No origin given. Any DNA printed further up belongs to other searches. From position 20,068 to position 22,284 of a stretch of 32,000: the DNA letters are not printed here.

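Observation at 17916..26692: Five-gene same-strand module of unknown function built around a classical AAA+ ATPase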

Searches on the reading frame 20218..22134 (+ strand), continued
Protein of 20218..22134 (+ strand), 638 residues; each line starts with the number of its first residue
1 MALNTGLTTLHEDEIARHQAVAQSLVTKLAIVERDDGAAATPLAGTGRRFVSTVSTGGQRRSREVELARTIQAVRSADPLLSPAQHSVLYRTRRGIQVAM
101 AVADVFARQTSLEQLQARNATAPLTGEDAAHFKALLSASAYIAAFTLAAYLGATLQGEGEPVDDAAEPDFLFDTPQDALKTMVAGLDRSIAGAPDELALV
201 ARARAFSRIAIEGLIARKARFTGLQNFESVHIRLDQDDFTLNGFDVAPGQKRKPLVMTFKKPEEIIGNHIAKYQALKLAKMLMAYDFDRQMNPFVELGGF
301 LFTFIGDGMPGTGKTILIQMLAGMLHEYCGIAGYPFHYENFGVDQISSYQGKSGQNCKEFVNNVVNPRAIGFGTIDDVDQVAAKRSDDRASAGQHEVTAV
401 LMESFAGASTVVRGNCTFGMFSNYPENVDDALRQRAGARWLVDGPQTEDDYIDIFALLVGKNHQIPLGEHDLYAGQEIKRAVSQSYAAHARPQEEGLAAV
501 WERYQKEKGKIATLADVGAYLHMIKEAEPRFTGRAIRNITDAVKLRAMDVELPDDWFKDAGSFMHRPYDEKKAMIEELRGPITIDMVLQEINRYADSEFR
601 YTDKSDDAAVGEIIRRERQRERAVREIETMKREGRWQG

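Call 57: search_protein_families(library=pfam, alignment_id=A5, max_evalue=0.0001)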
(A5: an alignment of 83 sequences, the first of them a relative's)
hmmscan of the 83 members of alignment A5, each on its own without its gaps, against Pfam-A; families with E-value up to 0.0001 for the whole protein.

A. member 1, L001:12066-12470:+ (134 aa): 2 families
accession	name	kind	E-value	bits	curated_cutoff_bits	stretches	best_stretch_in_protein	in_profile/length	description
PF04480.18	DUF559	-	7.1e-33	113.2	20.6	1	8-112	3-108/109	Protein of unknown function (DUF559)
PF18741.7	MTES_1575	-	2.2e-08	34.5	38.2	1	37-109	13-93/96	REase_MTES_1575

B. families by the number of members that match (of 83 scanned): 29 families (the first 25 are shown)
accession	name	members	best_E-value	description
PF00293.34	NUDIX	8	1.7e-14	NUDIX domain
PF12680.13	SnoaL_2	5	5.8e-19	SnoaL-like domain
PF07366.18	SnoaL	5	6e-12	SnoaL-like polyketide cyclase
PF10502.14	Peptidase_S26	3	1.4e-25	Signal peptidase, peptidase S26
PF04480.18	DUF559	2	7.1e-33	Protein of unknown function (DUF559)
PF14219.11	DUF4328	2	7.7e-33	Domain of unknown function (DUF4328)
PF01979.26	Amidohydro_1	2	6.2e-30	Amidohydrolase family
PF07969.17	Amidohydro_3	2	1.7e-17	Amidohydrolase family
PF13424.12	TPR_12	2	2.6e-15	Tetratricopeptide repeat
PF12833.13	HTH_18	2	1.1e-13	Helix-turn-helix domain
PF07719.23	TPR_2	2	9.2e-12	Tetratricopeptide repeat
PF00165.29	HTH_AraC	2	1.9e-06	Bacterial regulatory helix-turn-helix proteins, AraC family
PF13474.12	SnoaL_3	2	7.4e-06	SnoaL-like domain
PF09234.15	DUF1963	1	4.2e-47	Domain of unknown function (DUF1963)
PF04471.18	Mrr_cat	1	1.5e-31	Restriction endonuclease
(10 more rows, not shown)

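Call 63: search_protein_families(library=pfam, proteins=[L105:13625-13894:+, L105:13904-14584:+, L146:13798-14454:+, L112:13056-14159:+, L014:13250-13804:+, L014:13765-15417:+, L059:13808-15499:+, L105:7503-8579:+, L105:6571-7395:+, L112:6831-7439:+], max_evalue=0.1)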
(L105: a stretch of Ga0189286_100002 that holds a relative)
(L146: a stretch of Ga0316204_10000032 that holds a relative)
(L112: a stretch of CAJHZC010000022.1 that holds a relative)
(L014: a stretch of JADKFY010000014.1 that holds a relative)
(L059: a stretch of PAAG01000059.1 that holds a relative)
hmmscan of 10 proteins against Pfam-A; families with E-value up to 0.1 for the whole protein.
L105:13625-13894:+ (89 aa): 0 families

L105:13904-14584:+ (226 aa): 1 family
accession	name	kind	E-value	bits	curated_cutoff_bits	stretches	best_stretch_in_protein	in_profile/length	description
PF07509.16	DUF1523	-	1e-59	201.3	23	1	3-183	3-176/176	Protein of unknown function (DUF1523)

L146:13798-14454:+ (218 aa): 1 family
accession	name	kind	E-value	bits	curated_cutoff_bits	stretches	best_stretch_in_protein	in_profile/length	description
PF07509.16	DUF1523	-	2.3e-69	232.7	23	1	4-176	3-176/176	Protein of unknown function (DUF1523)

L112:13056-14159:+ (367 aa): 1 family
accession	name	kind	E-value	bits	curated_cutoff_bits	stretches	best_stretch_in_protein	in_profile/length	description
PF10095.14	DUF2333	-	1e-17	64.6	22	2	141-262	85-201/330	Uncharacterized protein conserved in bacteria (DUF2333)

L014:13250-13804:+ (184 aa): 0 families

L014:13765-15417:+ (550 aa): 0 families

L059:13808-15499:+ (563 aa): 0 families

L105:7503-8579:+ (358 aa): 2 families
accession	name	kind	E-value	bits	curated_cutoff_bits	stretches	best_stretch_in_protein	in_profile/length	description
PF04201.20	TPD52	-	0.028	15.1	25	1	261-317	44-100/108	Tumour protein D52 family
PF16069.10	DUF4811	-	0.034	14.5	27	1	232-298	37-103/155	Domain of unknown function (DUF4811)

L105:6571-7395:+ (274 aa): 1 family
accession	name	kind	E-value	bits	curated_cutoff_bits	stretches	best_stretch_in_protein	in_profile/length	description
PF03734.19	YkuD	-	2.7e-19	70.6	23.4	1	81-216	3-146/146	L,D-transpeptidase catalytic domain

L112:6831-7439:+ (202 aa): 2 families
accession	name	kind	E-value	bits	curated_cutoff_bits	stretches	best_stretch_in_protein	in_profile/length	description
PF00265.24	TK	-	7.4e-53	179.4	20.6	1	3-186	2-176/176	Thymidine kinase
PF13401.12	AAA_22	-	0.0092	16.7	27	1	13-104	16-108/130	AAA domain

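Call 66: search_dna_similar(query=window:20218-22134:+, collection=plasmids, mode=protein, max_evalue=1e-10, max_rows=15)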
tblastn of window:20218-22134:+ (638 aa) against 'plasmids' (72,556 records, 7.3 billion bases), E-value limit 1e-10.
Records with a match: 10; places in all: 10; records where one place covers at least 80% of the query: 10.
Best place of each record, by identity: >=99% 1; 95-99% 3; 80-90% 1; 60-80% 1; <60% 4.
By first word of the organism name: Sinorhizobium 4; Vibrio 4; Shinella 1; Rhizobium 1.
By predicted mobility (MOB-suite, as given by PLSDB): non-mobilizable 10.
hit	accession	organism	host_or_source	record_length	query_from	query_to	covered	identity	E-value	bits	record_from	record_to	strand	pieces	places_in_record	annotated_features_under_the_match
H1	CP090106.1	Sinorhizobium meliloti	Medicago,Cell culture,Plant nodule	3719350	1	638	100%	99.2%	0e+0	1261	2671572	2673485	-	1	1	ATP-binding protein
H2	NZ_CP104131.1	Sinorhizobium sp. K101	Phaseolus vulgaris,cell ...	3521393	1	638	100%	98.3%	0e+0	1258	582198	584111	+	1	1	none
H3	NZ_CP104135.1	Sinorhizobium sp. C101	Phaseolus vulgaris,cell ...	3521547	1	638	100%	98.3%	0e+0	1258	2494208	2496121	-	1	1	none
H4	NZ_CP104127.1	Sinorhizobium sp. M103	Phaseolus vulgaris,cell ...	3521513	1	638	100%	98.1%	0e+0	1254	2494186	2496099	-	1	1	none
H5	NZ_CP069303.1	Shinella sp. PSBB067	monoisolate,Minnesota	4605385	1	638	100%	81.5%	0e+0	1062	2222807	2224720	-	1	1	none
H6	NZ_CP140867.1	Rhizobium leguminosarum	Trifolium pratense,whole organism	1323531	1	610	96%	66.5%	0e+0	820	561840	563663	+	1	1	record has no annotation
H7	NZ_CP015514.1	Vibrio vulnificus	Mactra veneriformis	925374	4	611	95%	38.2%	5e-135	444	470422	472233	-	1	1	ATP-binding protein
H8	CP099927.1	Vibrio parahaemolyticus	Anadara tuberculosa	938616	4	611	95%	38.2%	6e-135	443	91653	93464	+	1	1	ATP-binding protein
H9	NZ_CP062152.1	Vibrio parahaemolyticus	oyster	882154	4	611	95%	38.1%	4e-134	441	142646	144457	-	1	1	ATP-binding protein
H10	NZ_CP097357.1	Vibrio parahaemolyticus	oyster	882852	4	611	95%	38.1%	4e-134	441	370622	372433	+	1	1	ATP-binding protein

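Call 68: get_annotated_region(hit=H1, flank=6000)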
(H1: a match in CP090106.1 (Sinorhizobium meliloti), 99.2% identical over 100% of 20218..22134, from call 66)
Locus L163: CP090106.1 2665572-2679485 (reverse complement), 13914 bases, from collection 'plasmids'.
description: Sinorhizobium meliloti strain Ak57 plasmid pSymB, complete sequence
organism: Sinorhizobium meliloti (NCBI taxid 382)
taxonomy: Bacteria; Pseudomonadota; Alphaproteobacteria; Hyphomicrobiales; Rhizobiaceae; Sinorhizobium; Sinorhizobium meliloti
host: -; source: Medicago,Cell culture,Plant nodule; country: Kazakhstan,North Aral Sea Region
typing (MOB-suite, as given by PLSDB): non-mobilizable
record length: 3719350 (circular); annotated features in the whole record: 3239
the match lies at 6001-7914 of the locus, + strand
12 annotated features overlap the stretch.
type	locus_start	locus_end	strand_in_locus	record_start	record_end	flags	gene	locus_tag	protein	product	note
CDS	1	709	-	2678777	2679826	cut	choV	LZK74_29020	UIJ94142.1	choline ABC transporter ATP-binding protein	-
CDS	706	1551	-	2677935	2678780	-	choW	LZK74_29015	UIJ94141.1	choline ABC transporter permease subunit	-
CDS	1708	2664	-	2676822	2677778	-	-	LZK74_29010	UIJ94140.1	choline ABC transporter substrate-binding protein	-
CDS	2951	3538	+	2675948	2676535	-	-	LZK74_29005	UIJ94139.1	thymidine kinase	-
CDS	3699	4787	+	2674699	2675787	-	-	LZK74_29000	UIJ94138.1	hypothetical protein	-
CDS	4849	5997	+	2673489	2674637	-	-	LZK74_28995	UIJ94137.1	hypothetical protein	-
CDS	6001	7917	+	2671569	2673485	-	-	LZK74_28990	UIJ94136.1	ATP-binding protein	-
CDS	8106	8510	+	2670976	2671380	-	-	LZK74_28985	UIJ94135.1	endonuclease domain-containing protein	-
CDS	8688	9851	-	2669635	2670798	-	-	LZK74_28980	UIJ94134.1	IS4-like element ISRm16 family transposase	-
CDS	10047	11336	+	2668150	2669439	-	-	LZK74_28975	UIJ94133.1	hypothetical protein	-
CDS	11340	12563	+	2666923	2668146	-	-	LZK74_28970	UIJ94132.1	DUF2333 family protein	-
CDS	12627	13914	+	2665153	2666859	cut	-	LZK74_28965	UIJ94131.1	formate--tetrahydrofolate ligase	-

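Call 69: get_annotated_region(hit=H7, flank=8000)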
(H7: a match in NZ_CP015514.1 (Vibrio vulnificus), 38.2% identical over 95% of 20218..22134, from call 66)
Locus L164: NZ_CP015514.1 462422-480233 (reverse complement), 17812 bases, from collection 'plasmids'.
description: Vibrio vulnificus strain FORC_036 plasmid unnamed, complete sequence
organism: Vibrio vulnificus (NCBI taxid 672)
taxonomy: Bacteria; Pseudomonadota; Gammaproteobacteria; Vibrionales; Vibrionaceae; Vibrio; Vibrio vulnificus
host: -; source: Mactra veneriformis; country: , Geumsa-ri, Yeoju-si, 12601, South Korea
typing (MOB-suite, as given by PLSDB): non-mobilizable
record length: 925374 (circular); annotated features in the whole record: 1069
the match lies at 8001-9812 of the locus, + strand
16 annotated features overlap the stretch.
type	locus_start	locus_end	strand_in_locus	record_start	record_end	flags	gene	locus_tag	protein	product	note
CDS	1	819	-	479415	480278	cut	-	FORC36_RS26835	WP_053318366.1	hypothetical protein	-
CDS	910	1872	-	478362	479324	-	-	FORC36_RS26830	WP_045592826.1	hypothetical protein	-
CDS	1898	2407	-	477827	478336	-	-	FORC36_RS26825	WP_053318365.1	hypothetical protein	-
CDS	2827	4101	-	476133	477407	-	-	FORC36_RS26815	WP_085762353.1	RNase H family protein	-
CDS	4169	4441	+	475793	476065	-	-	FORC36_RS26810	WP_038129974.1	hypothetical protein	-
CDS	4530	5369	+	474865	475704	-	-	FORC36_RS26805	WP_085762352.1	hypothetical protein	-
CDS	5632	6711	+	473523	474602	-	-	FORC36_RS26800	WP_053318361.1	hypothetical protein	-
CDS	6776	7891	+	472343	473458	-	-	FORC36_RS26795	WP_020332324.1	hypothetical protein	-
CDS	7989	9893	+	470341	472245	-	-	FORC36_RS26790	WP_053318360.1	ATP-binding protein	-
CDS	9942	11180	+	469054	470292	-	-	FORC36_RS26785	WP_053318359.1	DUF6638 family protein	-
CDS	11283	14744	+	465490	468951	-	mfd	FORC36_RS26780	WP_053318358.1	transcription-repair coupling factor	GO:0006281 - DNA repair [Evidence IEA]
CDS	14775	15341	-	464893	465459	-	-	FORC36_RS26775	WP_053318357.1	DUF3592 domain-containing protein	-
CDS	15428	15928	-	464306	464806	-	-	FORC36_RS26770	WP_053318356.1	hypothetical protein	-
CDS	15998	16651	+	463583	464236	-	-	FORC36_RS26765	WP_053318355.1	hypothetical protein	-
CDS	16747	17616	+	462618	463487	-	-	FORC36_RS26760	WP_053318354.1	A24 family peptidase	-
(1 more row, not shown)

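Call 97: search_protein_families(library=padloc, proteins=[L057:7397-8734:+, L057:8876-9934:+, L057:10001-11962:+, L057:12655-13890:+, L057:14098-14640:+, L057:14719-16416:+, L105:13625-13894:+, L105:13904-14584:+, L164:5632-6711:+, L164:6776-7891:+], max_evalue=0.01)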
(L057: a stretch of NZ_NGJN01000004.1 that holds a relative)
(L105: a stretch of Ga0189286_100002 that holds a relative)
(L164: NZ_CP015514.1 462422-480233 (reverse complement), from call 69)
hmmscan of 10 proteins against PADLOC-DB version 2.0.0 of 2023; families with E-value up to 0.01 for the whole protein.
L057:7397-8734:+ (445 aa): 1 family
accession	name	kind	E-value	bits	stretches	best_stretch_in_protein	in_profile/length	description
PDLC00553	JetC2|JetC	-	0.00017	17.6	1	46-313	313-573/1361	DUF3584 domain; MukB-like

L057:8876-9934:+ (352 aa): 0 families

L057:10001-11962:+ (653 aa): 2 families
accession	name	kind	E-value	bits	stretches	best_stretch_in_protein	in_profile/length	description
PDLC04232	IetA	-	1.4e-05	22.7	1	317-484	122-270/330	-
PDLC02196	IetA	-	0.00057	17.4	0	314-364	125-167/374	-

L057:12655-13890:+ (411 aa): 2 families
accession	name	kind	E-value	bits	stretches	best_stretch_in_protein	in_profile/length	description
PDLC03990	PD-Lambda-4_A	-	0.0004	16.6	1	148-201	571-624/943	-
PDLC03989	PD-Lambda-4_A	-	0.00056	16.9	1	148-200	96-148/468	-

L057:14098-14640:+ (180 aa): 0 families

L057:14719-16416:+ (565 aa): 0 families

L105:13625-13894:+ (89 aa): 0 families

L105:13904-14584:+ (226 aa): 0 families

L164:5632-6711:+ (359 aa): 0 families

L164:6776-7891:+ (371 aa): 0 families

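Call 98: search_protein_families(library=ncbifam, proteins=[L057:7397-8734:+, L057:8876-9934:+, L057:10001-11962:+, L057:12655-13890:+, L057:14098-14640:+, L057:14719-16416:+, L105:13625-13894:+, L105:13904-14584:+, L164:5632-6711:+, L164:6776-7891:+], max_evalue=0.01)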
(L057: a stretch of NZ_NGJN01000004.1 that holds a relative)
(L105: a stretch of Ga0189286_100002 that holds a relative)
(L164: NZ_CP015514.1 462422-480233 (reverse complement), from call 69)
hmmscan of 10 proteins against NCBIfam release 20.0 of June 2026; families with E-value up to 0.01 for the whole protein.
L057:7397-8734:+ (445 aa): 1 family
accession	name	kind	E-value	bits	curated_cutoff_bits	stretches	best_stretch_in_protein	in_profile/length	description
TIGR02168.1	SMC_prok_B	equivalog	0.0068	14.2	567.35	1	129-338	692-906/1181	chromosome segregation protein SMC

L057:8876-9934:+ (352 aa): 0 families

L057:10001-11962:+ (653 aa): 3 families
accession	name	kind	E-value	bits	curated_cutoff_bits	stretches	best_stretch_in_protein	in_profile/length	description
NF041006.2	cell_div_CdvC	equivalog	0.00066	18.7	650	1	265-337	95-160/370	cell division protein CdvC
TIGR01241.2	FtsH_fam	equivalog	0.0062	15.3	600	0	266-332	155-216/598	ATP-dependent zinc metalloprotease FtsH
NF042959.1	IteA_antiphage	equivalog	0.0099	15.1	510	0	312-364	126-170/367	anti-phage ATPase IteA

L057:12655-13890:+ (411 aa): 0 families

L057:14098-14640:+ (180 aa): 0 families

L057:14719-16416:+ (565 aa): 0 families

L105:13625-13894:+ (89 aa): 0 families

L105:13904-14584:+ (226 aa): 0 families

L164:5632-6711:+ (359 aa): 0 families

L164:6776-7891:+ (371 aa): 0 families
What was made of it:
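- Closest known: Vps4 / ESCRT-III. Same: There is a weak AAA-level hit to CdvC (E 7e-4, call 98).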

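Call 100: search_protein_families(library=pfam, proteins=[L105:14683-17010:-, L105:17003-17989:-, L146:14516-15499:-, L146:6412-7500:-, L014:5346-7235:-, L059:15512-17083:-, L003:4445-6835:-, L003:13323-14096:-, L008:157-723:+, L164:4530-5369:+], max_evalue=0.001)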
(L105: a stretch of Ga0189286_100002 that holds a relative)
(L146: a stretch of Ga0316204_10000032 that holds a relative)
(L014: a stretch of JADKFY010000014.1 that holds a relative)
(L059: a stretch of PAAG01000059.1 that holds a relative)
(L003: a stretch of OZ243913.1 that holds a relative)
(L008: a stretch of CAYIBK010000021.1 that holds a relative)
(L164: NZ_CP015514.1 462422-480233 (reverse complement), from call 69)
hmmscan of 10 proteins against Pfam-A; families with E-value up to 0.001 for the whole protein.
L105:14683-17010:- (775 aa): 2 families
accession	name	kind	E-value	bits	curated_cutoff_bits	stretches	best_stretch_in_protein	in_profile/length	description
PF00171.27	Aldedh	-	2.2e-181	603.9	23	2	51-483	8-459/461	Aldehyde dehydrogenase family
PF07368.16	DUF1487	-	1.7e-07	31.4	23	1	275-451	9-170/215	Protein of unknown function (DUF1487)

L105:17003-17989:- (328 aa): 1 family
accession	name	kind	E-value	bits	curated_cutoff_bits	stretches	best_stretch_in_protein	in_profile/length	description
PF01791.15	DeoC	-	3.2e-17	63.4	23.8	1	64-275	2-204/229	DeoC/LacD family aldolase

L146:14516-15499:- (327 aa): 2 families
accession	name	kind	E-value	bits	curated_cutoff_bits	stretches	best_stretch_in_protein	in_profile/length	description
PF01379.25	Porphobil_deam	-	3.9e-79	265.4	22.1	1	24-231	1-204/207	Porphobilinogen deaminase, dipyromethane cofactor binding domain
PF03900.20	Porphobil_deamC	-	7.2e-14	52.4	26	1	249-315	5-73/74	Porphobilinogen deaminase, C-terminal domain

L146:6412-7500:- (362 aa): 1 family
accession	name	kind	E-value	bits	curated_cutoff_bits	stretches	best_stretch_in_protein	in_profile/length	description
PF03576.19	Peptidase_S58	-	5.5e-55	187.5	23.9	1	35-346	1-301/307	Peptidase family S58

L014:5346-7235:- (629 aa): 10 families
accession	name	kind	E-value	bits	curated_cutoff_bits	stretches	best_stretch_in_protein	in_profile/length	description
PF01134.28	GIDA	-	1.5e-161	538.3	22.1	1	11-401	1-390/391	Glucose inhibited division protein A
PF21680.2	GIDA_C_1st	-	1.9e-21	77.1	24.7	1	464-564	2-96/96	tRNA modifying enzyme MnmG/GidA C-terminal helical domain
PF13932.14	SAM_GIDA_C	-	2.4e-21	75.7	27.1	1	568-624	1-57/57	tRNA modifying enzyme MnmG/GidA C-terminal helical bundle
PF12831.13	FAD_oxidored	-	9.4e-08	32.2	27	1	11-117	1-100/416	FAD dependent oxidoreductase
PF07992.20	Pyr_redox_2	-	2.3e-06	27.7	26.1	1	10-159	1-108/291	Pyridine nucleotide-disulphide oxidoreductase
PF00070.33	Pyr_redox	-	3.3e-05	24.8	22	1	12-42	2-32/82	Pyridine nucleotide-disulphide oxidoreductase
PF01266.30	DAO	-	3.6e-05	23.9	27.9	0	11-41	1-31/353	FAD dependent oxidoreductase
PF03486.20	HI0933_like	-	0.00013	21.9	50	0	11-41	2-32/244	HI0933-like protein Rossmann domain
PF01262.27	AlaDh_PNT_C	-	0.00018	21.5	23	1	7-46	26-65/214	Alanine dehydrogenase/PNT, C-terminal domain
PF00890.30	FAD_binding_2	-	0.00073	19.3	20.4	1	11-40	1-30/414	FAD binding domain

L059:15512-17083:- (523 aa): 3 families
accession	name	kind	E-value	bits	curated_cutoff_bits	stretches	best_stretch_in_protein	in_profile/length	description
PF00884.28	Sulfatase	-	7.4e-40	137.6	25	1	28-320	1-301/301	Sulfatase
PF16347.10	SGSH_C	-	5.7e-17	62.7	29.3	1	277-336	10-69/154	N-sulphoglucosamine sulphohydrolase, C-terminal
PF01663.27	Phosphodiest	-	5.2e-07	30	23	0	235-269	187-221/342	Type I phosphodiesterase / nucleotide pyrophosphatase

L003:4445-6835:- (796 aa): 7 families
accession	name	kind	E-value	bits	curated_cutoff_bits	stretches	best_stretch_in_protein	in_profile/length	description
PF13424.12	TPR_12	-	2.3e-13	50.5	30.1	1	704-767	3-69/77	Tetratricopeptide repeat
PF07719.23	TPR_2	-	2e-11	43.5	27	0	705-733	2-31/34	Tetratricopeptide repeat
PF14938.12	SNAP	-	2.1e-09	37.7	25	1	672-772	43-144/282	Soluble NSF attachment protein, SNAP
PF13181.12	TPR_8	-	7.6e-08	32.4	25.7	0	707-734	4-32/34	Tetratricopeptide repeat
PF00515.34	TPR_1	-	5.6e-06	26.4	27.8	0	705-733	2-31/34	Tetratricopeptide repeat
PF13432.12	TPR_16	-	1.3e-05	26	32.7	0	559-614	3-57/65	Tetratricopeptide repeat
PF25199.1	nSTAND_NTPase5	-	7.8e-05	23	34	1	228-332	28-135/145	Novel STAND NTPase 5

L003:13323-14096:- (257 aa): 4 families
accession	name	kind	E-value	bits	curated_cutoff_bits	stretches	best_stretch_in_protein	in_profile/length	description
PF00583.31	Acetyltransf_1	-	1.6e-07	32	20.7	1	164-242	32-116/116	Acetyltransferase (GNAT) family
PF13508.13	Acetyltransf_7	-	6.5e-06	26.9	27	1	166-243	4-83/84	Acetyltransferase (GNAT) domain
PF08445.16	FR47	-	3.7e-05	24.1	22.1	1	187-245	19-80/86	FR47-like protein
PF13673.13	Acetyltransf_10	-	0.00039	20.8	23.6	1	164-248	28-113/128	Acetyltransferase (GNAT) domain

L008:157-723:+ (188 aa): 0 families

L164:4530-5369:+ (279 aa): 0 families
